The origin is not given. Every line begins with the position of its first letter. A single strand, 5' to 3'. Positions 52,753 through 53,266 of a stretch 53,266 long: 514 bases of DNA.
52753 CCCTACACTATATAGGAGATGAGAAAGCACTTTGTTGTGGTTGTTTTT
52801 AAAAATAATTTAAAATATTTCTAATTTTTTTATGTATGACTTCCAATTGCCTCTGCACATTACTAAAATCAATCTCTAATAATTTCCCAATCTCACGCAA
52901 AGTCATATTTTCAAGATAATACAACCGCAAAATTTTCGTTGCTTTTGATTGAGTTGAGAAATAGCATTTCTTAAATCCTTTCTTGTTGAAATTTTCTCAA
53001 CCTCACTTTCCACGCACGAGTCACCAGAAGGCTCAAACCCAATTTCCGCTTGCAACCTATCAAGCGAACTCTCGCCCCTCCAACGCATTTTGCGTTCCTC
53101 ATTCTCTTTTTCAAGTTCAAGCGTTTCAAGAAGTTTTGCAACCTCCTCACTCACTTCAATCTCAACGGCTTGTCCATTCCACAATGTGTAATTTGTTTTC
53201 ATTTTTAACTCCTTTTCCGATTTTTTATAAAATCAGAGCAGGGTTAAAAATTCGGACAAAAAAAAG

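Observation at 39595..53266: Integrated element combining a CRESS-like HUH+SF3 Rep, a Zot/pI-like ATPase and a tyrosine integrase: an inovirus-like prophage of unusual composition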

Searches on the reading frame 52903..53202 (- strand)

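Call 6: search_protein_families(library=pfam, proteins=[window:52903-53202:-], max_evalue=0.01)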
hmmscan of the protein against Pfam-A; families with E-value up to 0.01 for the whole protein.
window:52903-53202:- (99 aa): 0 families

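Call 108: search_protein_families(library=phrogs, proteins=[window:52903-53202:-], max_evalue=0.01)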
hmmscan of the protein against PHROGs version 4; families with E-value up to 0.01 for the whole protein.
window:52903-53202:- (99 aa): 1 family
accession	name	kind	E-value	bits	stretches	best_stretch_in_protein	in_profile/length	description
phrog_11138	-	unknown function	4.8e-05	24.7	1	1-91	1-99/142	-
